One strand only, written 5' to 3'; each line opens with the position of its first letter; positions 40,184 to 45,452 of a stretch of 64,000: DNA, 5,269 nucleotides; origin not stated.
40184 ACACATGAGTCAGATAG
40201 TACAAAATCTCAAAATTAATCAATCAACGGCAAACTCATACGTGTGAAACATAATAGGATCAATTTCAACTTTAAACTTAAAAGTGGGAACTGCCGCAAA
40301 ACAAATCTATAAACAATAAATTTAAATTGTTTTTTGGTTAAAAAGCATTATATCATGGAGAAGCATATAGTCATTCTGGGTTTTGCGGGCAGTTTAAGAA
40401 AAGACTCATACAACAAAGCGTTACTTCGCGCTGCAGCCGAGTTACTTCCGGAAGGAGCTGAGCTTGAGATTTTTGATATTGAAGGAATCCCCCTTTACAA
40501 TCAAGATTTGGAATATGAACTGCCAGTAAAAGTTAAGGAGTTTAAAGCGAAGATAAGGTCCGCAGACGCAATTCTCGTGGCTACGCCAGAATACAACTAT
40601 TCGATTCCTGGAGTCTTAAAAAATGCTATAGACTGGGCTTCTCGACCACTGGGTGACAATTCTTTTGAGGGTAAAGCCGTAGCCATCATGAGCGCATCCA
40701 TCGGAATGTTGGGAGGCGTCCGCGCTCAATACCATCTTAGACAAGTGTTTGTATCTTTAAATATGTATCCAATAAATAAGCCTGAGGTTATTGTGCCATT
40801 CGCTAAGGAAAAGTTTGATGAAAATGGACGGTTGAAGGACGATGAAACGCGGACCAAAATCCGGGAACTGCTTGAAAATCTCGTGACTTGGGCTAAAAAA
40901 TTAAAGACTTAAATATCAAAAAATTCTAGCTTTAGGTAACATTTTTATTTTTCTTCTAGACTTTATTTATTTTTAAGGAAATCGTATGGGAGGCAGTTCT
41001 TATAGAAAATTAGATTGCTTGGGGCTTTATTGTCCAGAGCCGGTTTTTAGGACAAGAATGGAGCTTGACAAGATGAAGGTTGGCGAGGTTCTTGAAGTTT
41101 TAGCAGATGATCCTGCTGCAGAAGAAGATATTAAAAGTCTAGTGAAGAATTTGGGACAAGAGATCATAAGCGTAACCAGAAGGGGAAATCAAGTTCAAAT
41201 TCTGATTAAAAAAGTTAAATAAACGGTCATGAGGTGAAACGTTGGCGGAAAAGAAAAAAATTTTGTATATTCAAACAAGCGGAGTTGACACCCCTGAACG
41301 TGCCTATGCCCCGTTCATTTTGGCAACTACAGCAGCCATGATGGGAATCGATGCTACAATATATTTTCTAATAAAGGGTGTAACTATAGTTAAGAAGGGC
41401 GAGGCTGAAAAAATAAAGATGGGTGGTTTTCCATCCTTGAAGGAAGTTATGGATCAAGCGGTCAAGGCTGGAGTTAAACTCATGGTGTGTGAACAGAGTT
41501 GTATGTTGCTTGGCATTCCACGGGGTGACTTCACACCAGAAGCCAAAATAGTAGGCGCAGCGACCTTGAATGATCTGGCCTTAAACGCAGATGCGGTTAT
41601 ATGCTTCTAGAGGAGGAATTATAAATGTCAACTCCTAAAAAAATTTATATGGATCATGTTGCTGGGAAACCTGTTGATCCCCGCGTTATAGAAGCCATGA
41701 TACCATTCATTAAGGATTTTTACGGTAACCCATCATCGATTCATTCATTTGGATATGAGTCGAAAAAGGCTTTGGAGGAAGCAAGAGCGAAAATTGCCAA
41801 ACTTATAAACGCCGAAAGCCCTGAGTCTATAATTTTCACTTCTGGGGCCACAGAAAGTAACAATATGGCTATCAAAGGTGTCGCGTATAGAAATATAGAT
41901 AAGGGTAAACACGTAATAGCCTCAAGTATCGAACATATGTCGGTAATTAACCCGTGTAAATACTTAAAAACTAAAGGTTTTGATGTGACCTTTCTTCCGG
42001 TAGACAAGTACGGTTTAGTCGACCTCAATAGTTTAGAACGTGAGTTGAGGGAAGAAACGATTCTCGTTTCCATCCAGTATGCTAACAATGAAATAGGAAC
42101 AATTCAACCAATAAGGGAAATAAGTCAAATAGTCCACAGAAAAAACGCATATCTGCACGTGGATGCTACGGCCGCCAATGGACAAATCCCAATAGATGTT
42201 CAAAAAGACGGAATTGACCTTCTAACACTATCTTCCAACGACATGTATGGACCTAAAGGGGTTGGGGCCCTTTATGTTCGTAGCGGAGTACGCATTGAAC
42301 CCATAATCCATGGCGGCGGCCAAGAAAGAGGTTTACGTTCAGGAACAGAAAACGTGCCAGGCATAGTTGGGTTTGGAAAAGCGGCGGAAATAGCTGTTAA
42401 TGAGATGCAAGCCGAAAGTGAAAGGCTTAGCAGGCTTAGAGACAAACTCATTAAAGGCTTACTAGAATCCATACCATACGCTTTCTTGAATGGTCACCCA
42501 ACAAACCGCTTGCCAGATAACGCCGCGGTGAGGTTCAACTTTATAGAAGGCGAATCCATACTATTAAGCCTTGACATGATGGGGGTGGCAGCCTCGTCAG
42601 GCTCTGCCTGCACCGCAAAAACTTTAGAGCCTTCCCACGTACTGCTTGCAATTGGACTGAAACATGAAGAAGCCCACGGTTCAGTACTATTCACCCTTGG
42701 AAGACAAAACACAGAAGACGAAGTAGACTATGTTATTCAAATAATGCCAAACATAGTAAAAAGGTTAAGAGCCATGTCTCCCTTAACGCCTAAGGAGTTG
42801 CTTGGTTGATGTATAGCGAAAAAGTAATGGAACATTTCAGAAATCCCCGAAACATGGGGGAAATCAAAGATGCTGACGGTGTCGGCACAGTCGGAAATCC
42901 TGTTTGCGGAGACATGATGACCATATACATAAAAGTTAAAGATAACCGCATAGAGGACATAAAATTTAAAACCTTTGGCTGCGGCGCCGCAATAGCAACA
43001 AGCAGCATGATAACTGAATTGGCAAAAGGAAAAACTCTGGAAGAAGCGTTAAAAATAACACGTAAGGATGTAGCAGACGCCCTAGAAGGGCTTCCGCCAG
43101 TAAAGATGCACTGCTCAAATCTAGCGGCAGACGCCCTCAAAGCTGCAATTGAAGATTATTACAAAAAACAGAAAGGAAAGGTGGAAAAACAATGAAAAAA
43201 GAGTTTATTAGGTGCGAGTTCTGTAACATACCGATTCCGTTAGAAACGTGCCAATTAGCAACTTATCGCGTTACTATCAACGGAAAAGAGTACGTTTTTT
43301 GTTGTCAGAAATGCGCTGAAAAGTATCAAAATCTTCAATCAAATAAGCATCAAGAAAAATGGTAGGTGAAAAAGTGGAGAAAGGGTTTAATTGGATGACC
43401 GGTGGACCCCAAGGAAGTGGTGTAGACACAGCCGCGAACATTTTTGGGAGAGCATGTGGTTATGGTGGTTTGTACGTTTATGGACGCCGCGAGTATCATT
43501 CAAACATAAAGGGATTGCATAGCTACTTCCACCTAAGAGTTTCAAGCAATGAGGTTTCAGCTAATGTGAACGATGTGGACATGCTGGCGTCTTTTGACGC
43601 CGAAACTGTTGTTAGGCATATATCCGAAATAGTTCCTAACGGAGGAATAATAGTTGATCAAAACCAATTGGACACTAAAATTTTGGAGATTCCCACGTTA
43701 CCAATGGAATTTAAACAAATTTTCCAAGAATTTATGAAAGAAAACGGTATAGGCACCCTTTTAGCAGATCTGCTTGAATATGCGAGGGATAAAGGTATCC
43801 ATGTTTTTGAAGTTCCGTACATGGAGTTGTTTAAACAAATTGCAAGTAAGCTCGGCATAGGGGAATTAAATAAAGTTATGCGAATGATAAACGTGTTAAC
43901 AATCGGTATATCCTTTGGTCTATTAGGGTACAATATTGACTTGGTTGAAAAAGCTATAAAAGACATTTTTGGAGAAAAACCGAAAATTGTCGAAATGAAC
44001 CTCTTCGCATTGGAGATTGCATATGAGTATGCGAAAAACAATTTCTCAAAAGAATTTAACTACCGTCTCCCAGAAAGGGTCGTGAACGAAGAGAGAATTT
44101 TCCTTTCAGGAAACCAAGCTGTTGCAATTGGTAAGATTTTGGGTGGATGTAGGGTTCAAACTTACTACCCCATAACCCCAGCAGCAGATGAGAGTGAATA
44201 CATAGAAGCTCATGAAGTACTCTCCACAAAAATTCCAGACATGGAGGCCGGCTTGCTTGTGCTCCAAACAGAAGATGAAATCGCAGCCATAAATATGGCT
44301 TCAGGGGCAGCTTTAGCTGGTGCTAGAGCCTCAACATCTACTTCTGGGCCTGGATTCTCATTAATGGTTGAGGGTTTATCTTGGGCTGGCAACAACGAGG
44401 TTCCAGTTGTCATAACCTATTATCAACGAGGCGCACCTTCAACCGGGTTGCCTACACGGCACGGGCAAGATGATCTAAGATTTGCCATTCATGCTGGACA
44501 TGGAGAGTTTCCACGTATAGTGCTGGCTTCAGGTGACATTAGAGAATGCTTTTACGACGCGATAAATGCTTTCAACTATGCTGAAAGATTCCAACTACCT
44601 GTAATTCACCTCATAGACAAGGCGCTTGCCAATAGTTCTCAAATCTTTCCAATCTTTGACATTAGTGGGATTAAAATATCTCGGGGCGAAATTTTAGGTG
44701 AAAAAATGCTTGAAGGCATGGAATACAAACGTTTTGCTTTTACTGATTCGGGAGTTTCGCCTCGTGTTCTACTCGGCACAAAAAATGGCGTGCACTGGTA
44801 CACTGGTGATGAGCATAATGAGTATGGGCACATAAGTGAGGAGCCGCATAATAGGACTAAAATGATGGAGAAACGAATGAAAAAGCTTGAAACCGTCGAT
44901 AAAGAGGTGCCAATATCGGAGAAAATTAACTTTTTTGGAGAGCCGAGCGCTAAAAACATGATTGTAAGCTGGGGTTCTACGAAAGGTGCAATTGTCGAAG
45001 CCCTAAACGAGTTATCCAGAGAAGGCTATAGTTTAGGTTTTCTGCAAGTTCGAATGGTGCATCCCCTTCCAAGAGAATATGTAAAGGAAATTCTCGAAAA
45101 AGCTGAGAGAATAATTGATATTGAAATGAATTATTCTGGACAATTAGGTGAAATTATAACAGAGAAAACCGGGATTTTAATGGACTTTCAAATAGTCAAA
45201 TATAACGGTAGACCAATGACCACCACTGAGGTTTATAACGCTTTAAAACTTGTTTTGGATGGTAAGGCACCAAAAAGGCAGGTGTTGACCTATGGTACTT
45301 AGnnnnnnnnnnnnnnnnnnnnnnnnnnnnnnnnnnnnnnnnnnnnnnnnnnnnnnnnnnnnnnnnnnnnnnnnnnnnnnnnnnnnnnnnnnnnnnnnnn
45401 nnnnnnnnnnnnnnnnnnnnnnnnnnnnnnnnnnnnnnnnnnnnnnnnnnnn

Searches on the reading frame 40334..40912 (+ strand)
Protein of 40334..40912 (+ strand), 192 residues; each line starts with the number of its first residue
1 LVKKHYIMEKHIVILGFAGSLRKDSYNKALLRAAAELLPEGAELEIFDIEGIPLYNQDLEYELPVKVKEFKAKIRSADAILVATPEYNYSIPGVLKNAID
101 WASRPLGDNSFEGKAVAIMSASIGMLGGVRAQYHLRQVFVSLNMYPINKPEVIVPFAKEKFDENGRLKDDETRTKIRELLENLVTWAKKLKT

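Call 7: search_protein_families(library=pfam, proteins=[window:40334-40912:+], max_evalue=0.001)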
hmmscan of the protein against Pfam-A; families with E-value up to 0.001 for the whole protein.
window:40334-40912:+ (192 aa): 2 families
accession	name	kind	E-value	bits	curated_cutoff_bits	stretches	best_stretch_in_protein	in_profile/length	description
PF03358.20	FMN_red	-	6.2e-49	165.9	24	1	14-157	3-150/152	NADPH-dependent FMN reductase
PF02525.22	Flavodoxin_2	-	5.9e-09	36.3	27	1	25-104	15-105/198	Flavodoxin-like fold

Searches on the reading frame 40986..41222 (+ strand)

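Call 83: search_protein_families(library=pfam, proteins=[window:40986-41222:+], max_evalue=0.001)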
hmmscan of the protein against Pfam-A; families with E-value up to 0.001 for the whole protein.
window:40986-41222:+ (78 aa): 1 family
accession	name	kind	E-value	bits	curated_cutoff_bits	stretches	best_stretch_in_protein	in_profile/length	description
PF01206.22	TusA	-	1e-23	83.4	28.6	1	8-76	2-70/70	Sulfurtransferase TusA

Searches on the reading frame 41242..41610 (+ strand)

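Call 7: search_protein_families(library=pfam, proteins=[window:41242-41610:+], max_evalue=0.001)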
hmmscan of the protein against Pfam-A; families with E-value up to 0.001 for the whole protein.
window:41242-41610:+ (122 aa): 2 families
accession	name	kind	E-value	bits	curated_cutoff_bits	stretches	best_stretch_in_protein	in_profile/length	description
PF02635.20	DsrE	-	6.2e-21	75.2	22.7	1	5-122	1-116/116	DsrE/DsrF-like family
PF13686.11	DrsE_2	-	2.8e-19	70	25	2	4-60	2-56/156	DsrE/DsrF/DrsH-like family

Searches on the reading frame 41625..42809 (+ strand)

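Call 7: search_protein_families(library=pfam, proteins=[window:41625-42809:+], max_evalue=0.001)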
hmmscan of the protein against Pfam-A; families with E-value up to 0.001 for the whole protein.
window:41625-42809:+ (394 aa): 4 families
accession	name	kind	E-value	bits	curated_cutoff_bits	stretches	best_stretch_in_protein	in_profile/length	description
PF00266.25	Aminotran_5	-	4.9e-83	279.6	21.5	1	7-370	1-371/371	Aminotransferase class-V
PF00155.27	Aminotran_1_2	-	7.2e-10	39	19.7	1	44-181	38-186/361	Aminotransferase class I and II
PF01212.27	Beta_elim_lyase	-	5.4e-06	26.4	27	1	48-182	32-170/288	Beta-eliminating lyase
PF01053.26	Cys_Met_Meta_PP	-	8.7e-06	25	27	1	55-188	59-181/381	Cys/Met metabolism PLP-dependent enzyme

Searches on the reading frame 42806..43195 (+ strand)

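Call 7: search_protein_families(library=pfam, proteins=[window:42806-43195:+], max_evalue=0.001)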
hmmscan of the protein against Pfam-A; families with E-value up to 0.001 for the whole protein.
window:42806-43195:+ (129 aa): 1 family
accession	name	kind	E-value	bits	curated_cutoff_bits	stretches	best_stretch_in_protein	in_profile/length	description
PF01592.21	NifU_N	-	7.3e-53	178.5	22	1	2-123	1-125/127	NifU-like N terminal domain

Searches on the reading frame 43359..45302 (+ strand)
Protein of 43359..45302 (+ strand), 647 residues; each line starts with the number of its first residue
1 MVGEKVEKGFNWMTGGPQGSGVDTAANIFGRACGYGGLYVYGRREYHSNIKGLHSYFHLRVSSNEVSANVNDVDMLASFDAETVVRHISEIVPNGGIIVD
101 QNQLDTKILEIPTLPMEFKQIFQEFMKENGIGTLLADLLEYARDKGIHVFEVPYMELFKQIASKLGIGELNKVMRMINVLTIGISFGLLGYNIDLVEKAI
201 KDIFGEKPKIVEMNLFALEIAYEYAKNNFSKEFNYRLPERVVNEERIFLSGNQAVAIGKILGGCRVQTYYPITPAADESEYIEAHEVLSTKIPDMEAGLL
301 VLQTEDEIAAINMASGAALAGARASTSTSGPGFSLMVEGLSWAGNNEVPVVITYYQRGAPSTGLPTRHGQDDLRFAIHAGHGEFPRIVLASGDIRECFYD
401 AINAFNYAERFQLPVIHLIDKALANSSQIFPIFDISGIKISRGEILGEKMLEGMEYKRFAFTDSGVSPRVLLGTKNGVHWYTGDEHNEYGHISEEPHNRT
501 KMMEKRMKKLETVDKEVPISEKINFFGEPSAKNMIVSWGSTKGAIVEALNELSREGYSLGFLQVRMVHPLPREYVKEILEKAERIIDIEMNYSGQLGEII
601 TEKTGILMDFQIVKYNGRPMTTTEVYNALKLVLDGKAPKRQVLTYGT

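Call 7: search_protein_families(library=pfam, proteins=[window:43359-45302:+], max_evalue=0.001)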
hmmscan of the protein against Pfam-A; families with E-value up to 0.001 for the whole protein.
window:43359-45302:+ (647 aa): 5 families
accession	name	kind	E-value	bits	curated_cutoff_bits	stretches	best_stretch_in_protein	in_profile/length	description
PF01855.24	POR_N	-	1.9e-53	182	27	1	258-504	2-230/231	Pyruvate flavodoxin/ferredoxin oxidoreductase, thiamine diP-bdg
PF01558.24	POR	-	3.3e-33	115.7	27.4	1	19-223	2-173/173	Pyruvate ferredoxin/flavodoxin oxidoreductase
PF17147.9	PFOR_II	-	2.5e-12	47.5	27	1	531-609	1-80/102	Pyruvate:ferredoxin oxidoreductase core domain II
PF02780.25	Transketolase_C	-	6.9e-06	26.4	25.9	1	534-592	13-71/124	Transketolase, C-terminal domain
PF02776.23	TPP_enzyme_N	-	0.00029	21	26.8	1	298-370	39-110/119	Thiamine pyrophosphate enzyme, N-terminal TPP binding domain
